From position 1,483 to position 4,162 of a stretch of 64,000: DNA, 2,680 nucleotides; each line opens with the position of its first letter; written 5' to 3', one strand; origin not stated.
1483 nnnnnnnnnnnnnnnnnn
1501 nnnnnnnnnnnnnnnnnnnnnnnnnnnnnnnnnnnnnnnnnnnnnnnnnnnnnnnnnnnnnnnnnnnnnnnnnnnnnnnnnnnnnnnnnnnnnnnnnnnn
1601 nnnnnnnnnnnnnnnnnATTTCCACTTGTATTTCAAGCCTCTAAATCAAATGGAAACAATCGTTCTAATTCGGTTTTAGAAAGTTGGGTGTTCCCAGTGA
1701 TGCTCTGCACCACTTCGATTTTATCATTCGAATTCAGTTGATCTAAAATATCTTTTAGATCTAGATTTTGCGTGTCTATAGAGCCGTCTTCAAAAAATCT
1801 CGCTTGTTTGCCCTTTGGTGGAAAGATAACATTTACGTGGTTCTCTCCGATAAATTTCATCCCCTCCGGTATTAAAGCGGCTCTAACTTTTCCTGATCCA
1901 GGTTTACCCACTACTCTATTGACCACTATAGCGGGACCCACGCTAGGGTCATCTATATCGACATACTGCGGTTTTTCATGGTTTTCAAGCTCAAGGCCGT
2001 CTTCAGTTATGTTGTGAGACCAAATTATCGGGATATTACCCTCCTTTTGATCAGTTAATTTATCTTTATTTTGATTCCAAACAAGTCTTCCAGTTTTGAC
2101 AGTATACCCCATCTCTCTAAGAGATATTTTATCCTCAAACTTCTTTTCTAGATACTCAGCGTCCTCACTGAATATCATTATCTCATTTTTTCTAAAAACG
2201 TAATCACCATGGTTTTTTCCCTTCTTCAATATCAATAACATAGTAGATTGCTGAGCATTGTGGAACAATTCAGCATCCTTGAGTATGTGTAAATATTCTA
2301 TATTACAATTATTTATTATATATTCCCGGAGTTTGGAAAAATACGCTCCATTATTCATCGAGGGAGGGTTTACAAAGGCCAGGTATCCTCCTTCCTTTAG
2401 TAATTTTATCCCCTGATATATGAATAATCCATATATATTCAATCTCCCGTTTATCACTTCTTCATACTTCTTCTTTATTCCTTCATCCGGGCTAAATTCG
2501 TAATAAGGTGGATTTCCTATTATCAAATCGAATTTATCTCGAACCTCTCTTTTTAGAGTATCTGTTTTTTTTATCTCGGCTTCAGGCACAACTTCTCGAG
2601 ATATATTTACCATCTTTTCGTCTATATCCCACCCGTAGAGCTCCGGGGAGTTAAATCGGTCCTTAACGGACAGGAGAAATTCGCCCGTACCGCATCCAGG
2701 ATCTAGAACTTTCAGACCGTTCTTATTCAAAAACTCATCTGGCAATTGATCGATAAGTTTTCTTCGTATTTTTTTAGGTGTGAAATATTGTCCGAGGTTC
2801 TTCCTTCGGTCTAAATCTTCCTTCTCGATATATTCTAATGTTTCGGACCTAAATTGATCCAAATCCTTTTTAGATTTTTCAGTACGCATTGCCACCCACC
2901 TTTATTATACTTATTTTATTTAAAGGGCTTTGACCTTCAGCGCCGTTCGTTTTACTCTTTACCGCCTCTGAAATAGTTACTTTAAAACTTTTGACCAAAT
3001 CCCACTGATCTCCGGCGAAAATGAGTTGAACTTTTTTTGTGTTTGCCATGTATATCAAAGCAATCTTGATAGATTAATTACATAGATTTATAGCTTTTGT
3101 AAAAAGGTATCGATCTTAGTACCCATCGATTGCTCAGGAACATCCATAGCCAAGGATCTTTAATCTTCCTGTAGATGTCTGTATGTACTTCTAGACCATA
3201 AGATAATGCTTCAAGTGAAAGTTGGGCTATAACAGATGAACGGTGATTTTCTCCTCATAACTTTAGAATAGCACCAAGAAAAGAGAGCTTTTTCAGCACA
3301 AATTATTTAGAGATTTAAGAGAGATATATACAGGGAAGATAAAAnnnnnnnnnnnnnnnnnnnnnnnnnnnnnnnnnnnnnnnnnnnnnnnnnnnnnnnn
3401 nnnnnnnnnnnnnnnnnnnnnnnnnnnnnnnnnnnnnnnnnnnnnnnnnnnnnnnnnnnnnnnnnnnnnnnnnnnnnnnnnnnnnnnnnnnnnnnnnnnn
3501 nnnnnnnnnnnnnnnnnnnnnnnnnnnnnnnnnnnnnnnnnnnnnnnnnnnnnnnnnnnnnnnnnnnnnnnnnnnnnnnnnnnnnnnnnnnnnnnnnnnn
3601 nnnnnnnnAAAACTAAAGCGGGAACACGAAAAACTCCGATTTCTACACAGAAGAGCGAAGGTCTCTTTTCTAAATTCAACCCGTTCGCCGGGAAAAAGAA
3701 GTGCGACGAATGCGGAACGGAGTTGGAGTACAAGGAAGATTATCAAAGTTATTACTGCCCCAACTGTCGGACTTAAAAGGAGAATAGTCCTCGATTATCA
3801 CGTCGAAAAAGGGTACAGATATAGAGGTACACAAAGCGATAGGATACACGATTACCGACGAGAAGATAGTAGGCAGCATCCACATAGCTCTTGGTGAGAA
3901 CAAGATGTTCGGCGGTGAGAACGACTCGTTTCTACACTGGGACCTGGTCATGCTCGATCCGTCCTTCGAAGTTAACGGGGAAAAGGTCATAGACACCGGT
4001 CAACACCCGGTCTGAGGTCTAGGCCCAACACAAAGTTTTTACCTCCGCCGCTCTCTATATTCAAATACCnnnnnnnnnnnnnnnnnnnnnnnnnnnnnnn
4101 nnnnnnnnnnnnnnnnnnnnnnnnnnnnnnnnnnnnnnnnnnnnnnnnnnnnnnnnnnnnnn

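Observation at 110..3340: AT-rich restriction-modification island made of a wHTH regulator, a PD-(D/E)XK endonuclease candidate and a gamma N6A methyltransferase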

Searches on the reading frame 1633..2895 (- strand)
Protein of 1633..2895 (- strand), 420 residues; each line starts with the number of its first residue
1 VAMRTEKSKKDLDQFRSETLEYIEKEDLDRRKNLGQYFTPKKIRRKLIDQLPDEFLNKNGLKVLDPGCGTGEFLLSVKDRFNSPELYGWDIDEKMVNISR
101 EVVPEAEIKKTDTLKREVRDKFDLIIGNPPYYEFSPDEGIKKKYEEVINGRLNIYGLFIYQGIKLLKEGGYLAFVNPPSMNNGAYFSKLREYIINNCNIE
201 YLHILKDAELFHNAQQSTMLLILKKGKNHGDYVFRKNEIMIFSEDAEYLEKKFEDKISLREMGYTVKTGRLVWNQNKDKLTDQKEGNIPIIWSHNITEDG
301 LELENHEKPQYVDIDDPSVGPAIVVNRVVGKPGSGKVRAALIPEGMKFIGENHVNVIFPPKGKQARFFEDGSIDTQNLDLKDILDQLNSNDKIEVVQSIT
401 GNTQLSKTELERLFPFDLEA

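Call 4: search_protein_families(library=pfam, proteins=[window:1633-2895:-], max_evalue=1)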
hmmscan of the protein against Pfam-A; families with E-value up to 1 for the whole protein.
window:1633-2895:- (420 aa): 16 families
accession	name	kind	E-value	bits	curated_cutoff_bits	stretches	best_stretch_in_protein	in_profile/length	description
PF07669.17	Eco57I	-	4.6e-22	79.4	25.3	1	111-211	63-171/171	Eco57I restriction-modification methylase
PF02384.22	N6_Mtase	-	3.1e-21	76.5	20.4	1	30-259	21-260/311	N-6 DNA Methylase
PF13847.12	Methyltransf_31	-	6.6e-09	36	27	1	58-178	2-113/145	Methyltransferase domain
PF05175.20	MTS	-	1.4e-08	35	23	1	50-133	26-110/170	Methyltransferase small domain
PF13649.12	Methyltransf_25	-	3.4e-08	34.5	27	1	63-136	1-78/97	Methyltransferase domain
PF13489.12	Methyltransf_23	-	6.4e-06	26.4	27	1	44-126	5-86/164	Methyltransferase domain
PF08242.18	Methyltransf_12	-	1.4e-05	26.2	30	1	64-126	1-70/98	Methyltransferase domain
PF08241.18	Methyltransf_11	-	3.3e-05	24.9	21.2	1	64-126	1-65/95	Methyltransferase domain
PF01170.24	UPF0020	-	6.3e-05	23.2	22.3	1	84-132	77-132/197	RMKL-like, methyltransferase domain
PF06325.19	PrmA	-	0.00034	20.7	22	1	56-128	158-233/296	Ribosomal protein L11 methyltransferase (PrmA)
PF20473.4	MmeI_Mtase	-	0.00064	19.4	27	1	122-203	136-226/259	MmeI, DNA-methyltransferase domain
PF01728.25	FtsJ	-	0.0051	17.2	24.1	1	54-123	15-85/181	FtsJ-like methyltransferase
PF01209.24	Ubie_methyltran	-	0.014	15.2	20.1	1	54-112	42-101/233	ubiE/COQ5 methyltransferase family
PF02086.21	MethyltransfD12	-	0.027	14.6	22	1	45-149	6-106/253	D12 class N6 adenine-specific DNA methyltransferase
PF00271.37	Helicase_C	-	0.062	14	23.5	1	235-305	14-83/110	Helicase conserved C-terminal domain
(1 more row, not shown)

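Call 5: search_protein_families(library=ncbifam, proteins=[window:1633-2895:-], max_evalue=1)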
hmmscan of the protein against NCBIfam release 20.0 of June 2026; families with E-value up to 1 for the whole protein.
window:1633-2895:- (420 aa): 43 families (the best 25 are shown)
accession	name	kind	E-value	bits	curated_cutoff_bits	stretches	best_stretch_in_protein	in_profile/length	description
TIGR02987.1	met_A_Alw26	exception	5.4e-20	71.6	353.5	2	32-143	1-134/523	Alw26I/Eco31I/Esp3I family type II restriction adenine-specific DNA-methyltransferase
NF033452.1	BREX_1_MTaseX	exception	5.7e-13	47.6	500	1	108-247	494-640/1210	BREX-1 system adenine-specific DNA-methyltransferase PglX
NF011529.0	PRK14968.1-3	equivalog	1.2e-11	44.4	162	1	53-190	28-170/198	putative methyltransferase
NF047738.1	antiphage_MADS2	equivalog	9.7e-11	40.7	720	2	31-78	307-350/654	methylation-associated defense system DNA methyltransferase MAD2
TIGR03534.1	RF_mod_PrmC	equivalog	1.2e-10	41.3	199.1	1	46-141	75-176/253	peptide chain release factor N(5)-glutamine methyltransferase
NF033455.1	BREX_6_MTaseX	exception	8.3e-10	36.8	900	2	120-207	553-640/1319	BREX-6 system adenine-specific DNA-methyltransferase PglX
TIGR02072.1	BioC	equivalog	1.8e-08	34.5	184.95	1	41-128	17-104/244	malonyl-ACP O-methyltransferase BioC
TIGR00537.1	hemK_rel_arch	hypoth_equivalog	9e-07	28.8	87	1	57-190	17-154/179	HemK2/MTQ2 family protein methyltransferase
TIGR02021.1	BchM-ChlM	equivalog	1.4e-06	27.9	158.9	1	41-108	38-101/218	magnesium protoporphyrin IX methyltransferase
TIGR00536.1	hemK_fam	subfamily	1.5e-06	27.5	115.5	1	48-132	102-193/286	HemK family protein methyltransferase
TIGR00497.1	hsdM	equivalog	6.3e-06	25.2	242.75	1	31-258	196-444/515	type I restriction-modification system subunit M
NF043040.1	corrin_prot_MT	hypoth_equivalog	9.9e-06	25.1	180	1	57-114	39-94/216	corrinoid protein-associated methyltransferase CpaM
NF002463.0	PRK01683.1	equivalog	1.5e-05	24.8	297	1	58-128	30-100/258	trans-aconitate 2-methyltransferase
TIGR01177.1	TIGR01177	hypoth_equivalog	2.6e-05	23.7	316.55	1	19-181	141-299/330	TIGR01177 family methyltransferase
NF011530.0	PRK14968.1-4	equivalog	4.2e-05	23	243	1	58-145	38-123/202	putative methyltransferase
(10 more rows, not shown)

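Call 7: search_solved_structures(query=window:1633-2895:-, max_evalue=0.01)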
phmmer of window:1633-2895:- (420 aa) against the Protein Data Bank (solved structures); distinct sequences matched with E-value up to 0.01: 22.
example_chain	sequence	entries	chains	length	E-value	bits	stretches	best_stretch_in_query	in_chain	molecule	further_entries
8cxz_A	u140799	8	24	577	1.3e-15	60.4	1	86-242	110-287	Site-specific DNA-methyltransferase (adenine-specific)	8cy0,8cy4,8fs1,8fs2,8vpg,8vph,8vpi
7lni_A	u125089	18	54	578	1.5e-15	60.1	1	86-242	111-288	Site-specific DNA-methyltransferase (adenine-specific)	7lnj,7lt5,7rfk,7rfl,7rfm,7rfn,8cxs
7qw5_A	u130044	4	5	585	7.5e-13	51.2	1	27-228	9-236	Modification methylase BseCI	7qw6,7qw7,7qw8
2ibs_A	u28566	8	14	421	1.1e-12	50.6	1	57-215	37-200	Modification methylase TaqI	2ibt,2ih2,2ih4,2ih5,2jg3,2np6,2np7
1aqj_A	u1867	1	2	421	1.5e-12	50.2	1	57-215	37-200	ADENINE-N6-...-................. TAQI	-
1aqi_A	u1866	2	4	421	1.5e-12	50.2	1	57-215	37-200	ADENINE-N6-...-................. TAQI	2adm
1g38_A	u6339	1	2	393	3e-12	49.3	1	59-215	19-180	MODIFICATION METHYLASE TAQI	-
2f8l_A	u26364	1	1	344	3.1e-12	49.2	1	39-226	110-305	hypothetical protein lmo1582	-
2okc_A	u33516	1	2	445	1.9e-08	36.7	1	22-81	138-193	Type I restriction enzyme StySJI M protein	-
7bst_D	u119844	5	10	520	1e-06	31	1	28-232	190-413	Type I restriction enzyme EcoR124II M protein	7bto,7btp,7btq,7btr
7vru_A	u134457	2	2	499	1.1e-05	27.6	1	19-244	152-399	Site-specific DNA-methyltransferase (adenine-specific)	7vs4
8c45_A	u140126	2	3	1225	0.0002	23.5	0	120-198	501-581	site-specific DNA-methyltransferase (adenine-specific)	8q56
3lkd_A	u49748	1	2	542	0.00032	22.8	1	27-234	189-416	Type I restriction-modification system methyltransferase subunit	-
9ewz_C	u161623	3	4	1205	0.00036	22.6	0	120-198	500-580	Adenine-specific methyltransferase BrxX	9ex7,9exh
8zek_A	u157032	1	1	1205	0.00037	22.6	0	120-198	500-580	site-specific DNA-methyltransferase (adenine-specific)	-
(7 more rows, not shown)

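Call 48: search_protein_families(library=padloc, proteins=[window:1633-2895:-], max_evalue=0.01)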
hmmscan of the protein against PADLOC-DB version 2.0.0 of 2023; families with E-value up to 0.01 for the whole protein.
window:1633-2895:- (420 aa): 69 families (the best 25 are shown)
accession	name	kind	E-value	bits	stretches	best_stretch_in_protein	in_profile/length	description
PDLC03338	MTase_II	-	2.6e-51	173.1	3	103-230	227-355/604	Type II methyltransferase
PDLC03258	MTase_II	-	1.4e-40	137.6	1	18-358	6-325/366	Type II methyltransferase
PDLC03227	MTase_II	-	2.1e-36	123.9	2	10-230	6-244/494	Type II methyltransferase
PDLC03719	oMTase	-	5.9e-36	122.3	1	14-361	5-344/387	orphan methyltransferase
PDLC04134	mad2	-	4.6e-32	109.5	1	2-235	241-450/492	mads_2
PDLC03248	MTase_II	-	5.2e-30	102.7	1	30-242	5-207/521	Type II methyltransferase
PDLC03356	MTase_II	-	4.7e-23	79.8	1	21-301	95-400/545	Type II methyltransferase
PDLC03267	MTase_II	-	1.7e-22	78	1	24-251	5-242/539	Type II methyltransferase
PDLC03335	MTase_II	-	1e-21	75.2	1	27-255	70-329/607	Type II methyltransferase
PDLC03293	MTase_II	-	2.4e-21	74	1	30-228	12-211/427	Type II methyltransferase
PDLC03348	MTase_II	-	2.3e-19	67.4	2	118-230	343-457/727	Type II methyltransferase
PDLC03245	MTase_II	-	2.3e-18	64.1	2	91-238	115-283/577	Type II methyltransferase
PDLC03612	REase_MTase_IIG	-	3.1e-18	63.4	1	122-239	807-928/1247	Type IIG restriction enzyme-methyltransferase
PDLC03282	MTase_II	-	5.8e-18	63.3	1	32-227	11-188/386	Type II methyltransferase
PDLC03347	MTase_II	-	4.5e-17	59.9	1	30-230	4-207/488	Type II methyltransferase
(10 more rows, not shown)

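Call 49: find_homologous_proteins(query=window:1633-2892:-, max_evalue=1e-20)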
Query window:1633-2892:- (419 aa): 2202 proteins with E <= 1e-20 among 8000 candidates; the best 120 are listed.
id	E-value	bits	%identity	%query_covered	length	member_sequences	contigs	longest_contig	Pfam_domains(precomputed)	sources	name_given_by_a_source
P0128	5.5e-279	943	100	100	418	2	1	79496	PF13847.13,PF13489.13,PF05175.21,PF02384.23,PF13649.13,PF07669.18,PF08242.19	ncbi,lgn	-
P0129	4.5e-213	726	75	98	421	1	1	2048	PF13847.13,PF06325.20,PF05175.21,PF02384.23,PF13649.13,PF07669.18,PF01170.25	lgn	-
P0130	4.5e-209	713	75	98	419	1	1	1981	PF13847.13,PF05175.21,PF02384.23,PF13649.13,PF07669.18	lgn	-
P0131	1.8e-208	710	75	98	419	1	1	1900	PF13847.13,PF05175.21,PF02384.23,PF13649.13,PF07669.18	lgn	-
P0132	2.1e-170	585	64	97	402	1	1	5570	PF13847.13,PF05175.21,PF02384.23,PF13649.13,PF07669.18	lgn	-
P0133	1.5e-168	579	64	97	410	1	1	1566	PF05175.21,PF02384.23,PF07669.18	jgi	-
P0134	3.0e-168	578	63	97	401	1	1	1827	PF13847.13,PF13489.13,PF05175.21,PF02384.23,PF13649.13,PF07669.18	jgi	-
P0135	1.0e-167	576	63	97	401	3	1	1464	PF13847.13,PF05175.21,PF02384.23,PF13649.13,PF07669.18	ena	-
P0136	1.0e-166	573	63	97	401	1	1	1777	PF13847.13,PF05175.21,PF02384.23,PF07669.18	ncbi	-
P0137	2.0e-166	572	63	97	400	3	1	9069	PF13847.13,PF13489.13,PF05175.21,PF02384.23,PF13649.13,PF07669.18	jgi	-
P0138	2.7e-166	572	63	97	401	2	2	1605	PF13847.13,PF13489.13,PF05175.21,PF02384.23,PF13649.13,PF07669.18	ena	-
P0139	6.9e-166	570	63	97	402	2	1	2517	PF13847.13,PF05175.21,PF02384.23,PF13649.13,PF07669.18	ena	-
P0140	9.1e-166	570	63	97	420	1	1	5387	PF13847.13,PF13489.13,PF05175.21,PF02384.23,PF13649.13,PF07669.18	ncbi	-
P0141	1.1e-165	570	63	97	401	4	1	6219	PF13847.13,PF05175.21,PF02384.23,PF13649.13,PF07669.18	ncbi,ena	-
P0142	1.4e-165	569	63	96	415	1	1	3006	PF13847.13,PF05175.21,PF02384.23,PF13649.13,PF07669.18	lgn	-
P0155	8.9e-162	557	62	99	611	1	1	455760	PF13847.13,PF13489.13,PF05175.21,PF02384.23,PF00717.29,PF13649.13,PF07669.18,PF20473.5,PF01726.23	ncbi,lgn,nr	ncbi:MAG: transcriptional repressor LexA [Patescibacteria group bacterium]|nr:transcriptional repres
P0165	1.3e-158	546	58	99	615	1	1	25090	PF13847.13,PF05175.21,PF02384.23,PF00717.29,PF13649.13,PF07669.18,PF01726.23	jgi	jgi:adenine-specific DNA-methyltransferase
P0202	1.5e-154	533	59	95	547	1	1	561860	PF13847.13,PF05175.21,PF02384.23,PF00717.29,PF13649.13,PF07669.18,PF01170.25,PF20473.5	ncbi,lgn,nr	ncbi:MAG: hypothetical protein KatS3mg098_337 [Candidatus Parcubacteria bacterium]|nr:MAG: hypotheti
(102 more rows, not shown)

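Call 50: search_protein_families(library=pfam, proteins=[P0155, P0165, P0202], max_evalue=0.001)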
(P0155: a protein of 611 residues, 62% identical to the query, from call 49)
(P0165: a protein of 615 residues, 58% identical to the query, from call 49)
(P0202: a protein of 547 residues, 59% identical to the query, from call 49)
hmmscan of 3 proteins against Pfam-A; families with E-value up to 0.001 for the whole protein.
P0155 (611 aa): 9 families
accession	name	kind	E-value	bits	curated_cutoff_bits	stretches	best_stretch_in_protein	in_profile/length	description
PF00717.28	Peptidase_S24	-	8.4e-28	96.8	23.3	1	75-188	1-116/116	Peptidase S24-like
PF02384.22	N6_Mtase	-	7.3e-23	81.8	20.4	1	220-455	19-269/311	N-6 DNA Methylase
PF07669.17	Eco57I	-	4e-18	66.5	25.3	1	283-400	42-171/171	Eco57I restriction-modification methylase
PF01726.22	LexA_DNA_bind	-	4.8e-12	45.9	23.7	1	3-61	5-64/65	LexA DNA binding domain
PF05175.20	MTS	-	7.3e-09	35.9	23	1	238-322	22-110/170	Methyltransferase small domain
PF13847.12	Methyltransf_31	-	1.4e-06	28.5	27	1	250-314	5-78/145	Methyltransferase domain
PF20473.4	MmeI_Mtase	-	4.6e-06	26.4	27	0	238-272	9-43/259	MmeI, DNA-methyltransferase domain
PF13649.12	Methyltransf_25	-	2.1e-05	25.6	27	1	252-317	1-71/97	Methyltransferase domain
PF13489.12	Methyltransf_23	-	3e-05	24.2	27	1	239-314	12-85/164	Methyltransferase domain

P0165 (615 aa): 12 families
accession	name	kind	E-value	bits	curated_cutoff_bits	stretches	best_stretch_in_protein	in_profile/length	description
PF00717.28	Peptidase_S24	-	1.4e-29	102.5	23.3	1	79-192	1-116/116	Peptidase S24-like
PF02384.22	N6_Mtase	-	1.3e-20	74.4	20.4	1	226-451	21-259/311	N-6 DNA Methylase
PF01726.22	LexA_DNA_bind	-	2.5e-18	66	23.7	1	2-62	4-64/65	LexA DNA binding domain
PF07669.17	Eco57I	-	3.7e-18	66.6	25.3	1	299-404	63-171/171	Eco57I restriction-modification methylase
PF05175.20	MTS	-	3.1e-09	37.1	23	1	242-328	22-112/170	Methyltransferase small domain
PF13847.12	Methyltransf_31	-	5.8e-07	29.7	27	1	254-304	5-56/145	Methyltransferase domain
PF13649.12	Methyltransf_25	-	1.8e-06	29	27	1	256-320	1-70/97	Methyltransferase domain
PF20473.4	MmeI_Mtase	-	3.6e-05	23.5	27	0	242-273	9-40/259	MmeI, DNA-methyltransferase domain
PF01170.24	UPF0020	-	4.1e-05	23.8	22.3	1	246-325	22-132/197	RMKL-like, methyltransferase domain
PF13489.12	Methyltransf_23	-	7.4e-05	23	27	1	237-319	7-86/164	Methyltransferase domain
PF08242.18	Methyltransf_12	-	0.00014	22.9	30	1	257-319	1-70/98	Methyltransferase domain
PF08241.18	Methyltransf_11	-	0.00025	22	21.2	1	257-319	1-65/95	Methyltransferase domain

P0202 (547 aa): 8 families
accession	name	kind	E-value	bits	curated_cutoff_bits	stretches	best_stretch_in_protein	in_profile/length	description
PF00717.28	Peptidase_S24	-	7.3e-31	106.7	23.3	1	11-124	1-116/116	Peptidase S24-like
PF02384.22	N6_Mtase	-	9.6e-19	68.3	20.4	1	158-384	21-262/311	N-6 DNA Methylase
PF07669.17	Eco57I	-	1.8e-18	67.6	25.3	1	232-336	64-171/171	Eco57I restriction-modification methylase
PF05175.20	MTS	-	3.7e-08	33.6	23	1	174-300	22-139/170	Methyltransferase small domain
PF13649.12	Methyltransf_25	-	1.5e-06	29.2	27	1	188-267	1-84/97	Methyltransferase domain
PF20473.4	MmeI_Mtase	-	2.5e-06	27.3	27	1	174-206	9-41/259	MmeI, DNA-methyltransferase domain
PF13847.12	Methyltransf_31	-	6.8e-06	26.3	27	1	185-234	4-54/145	Methyltransferase domain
PF01170.24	UPF0020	-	1.2e-05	25.6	22.3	1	186-257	30-132/197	RMKL-like, methyltransferase domain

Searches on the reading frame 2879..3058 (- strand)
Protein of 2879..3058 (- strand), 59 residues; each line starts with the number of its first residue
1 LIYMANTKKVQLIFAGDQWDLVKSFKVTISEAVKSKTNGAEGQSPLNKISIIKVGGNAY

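Call 4: search_protein_families(library=pfam, proteins=[window:2879-3058:-], max_evalue=1)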
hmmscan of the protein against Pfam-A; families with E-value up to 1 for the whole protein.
window:2879-3058:- (59 aa): 0 families

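Call 5: search_protein_families(library=ncbifam, proteins=[window:2879-3058:-], max_evalue=1)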
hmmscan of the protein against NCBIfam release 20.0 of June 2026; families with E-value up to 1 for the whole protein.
window:2879-3058:- (59 aa): 0 families

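Call 48: search_protein_families(library=padloc, proteins=[window:2879-3058:-], max_evalue=0.01)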
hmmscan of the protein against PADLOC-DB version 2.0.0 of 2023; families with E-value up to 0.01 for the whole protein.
window:2879-3058:- (59 aa): 0 families

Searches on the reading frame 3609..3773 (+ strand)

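Call 41: search_protein_families(library=pfam, proteins=[window:3609-3773:+], max_evalue=0.1)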
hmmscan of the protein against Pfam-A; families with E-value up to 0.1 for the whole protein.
seq(55 aa): 20 families
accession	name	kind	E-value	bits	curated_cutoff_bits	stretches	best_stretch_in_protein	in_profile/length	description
PF07754.17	HVO_2753_ZBP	-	0.00057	20.1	33.2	1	32-53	1-22/46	Small zinc finger protein HVO_2753-like, Zn-binding pocket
PF03119.21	DNA_ligase_ZBD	-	0.0016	18.7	25.8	1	32-54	2-23/27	NAD-dependent DNA ligase C4 zinc finger domain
PF06827.20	zf-FPG_IleRS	-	0.0023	18.2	21.3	1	30-54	2-28/30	Zinc finger found in FPG and IleRS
PF01155.25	HypA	-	0.0038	17.7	28.9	1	24-54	65-93/112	Hydrogenase/urease nickel incorporation, metallochaperone, hypA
PF12773.13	DZR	-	0.0039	17.8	27.3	1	28-54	11-31/45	Double zinc ribbon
PF00130.28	C1_1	-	0.0059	16.9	26.5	1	26-54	8-35/53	Phorbol esters/diacylglycerol binding domain (C1 domain)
PF05191.20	ADK_lid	-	0.0074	16.6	26.6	1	23-44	15-36/36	Adenylate kinase, active site lid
PF07191.17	Zn_ribbon_6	-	0.012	16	25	1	29-54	29-56/67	Double zinc ribbon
PF03107.22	C1_2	-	0.013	16.3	26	1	25-54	13-40/48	C1 domain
PF07282.18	Cas12f1-like_TNB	-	0.017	15.7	26.3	1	17-54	16-47/60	Cas12f1-like, TNB domain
PF24445.1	DUF7564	-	0.032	15.1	32.2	1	31-54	7-30/76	Family of unknown function (DUF7564)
PF11682.14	Zn_ribbon_11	-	0.041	14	24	0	26-38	15-27/37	Probable zinc-ribbon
PF07295.17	DUF1451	-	0.045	14.4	26.1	1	27-54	111-138/146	Zinc-ribbon containing domain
PF08274.17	Zn_Ribbon_YjdM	-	0.048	14.1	30.8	1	31-53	4-25/30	PhnA Zinc-Ribbon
PF24460.1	DUF7575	-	0.051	13.4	28.5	0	29-40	3-14/28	Domain of unknown function (DUF7575)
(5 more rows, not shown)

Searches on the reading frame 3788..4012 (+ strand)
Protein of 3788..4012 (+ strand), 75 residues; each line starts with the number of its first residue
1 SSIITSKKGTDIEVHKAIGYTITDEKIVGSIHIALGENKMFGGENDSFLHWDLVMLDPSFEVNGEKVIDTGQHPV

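Call 41: search_protein_families(library=pfam, proteins=[window:3788-4012:+], max_evalue=0.1)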
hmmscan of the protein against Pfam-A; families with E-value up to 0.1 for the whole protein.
seq(75 aa): 1 family
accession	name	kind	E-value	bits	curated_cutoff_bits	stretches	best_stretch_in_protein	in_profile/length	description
PF02073.20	Peptidase_M29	-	0.0015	17.9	27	1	20-66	333-392/406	Thermophilic metalloprotease (M29)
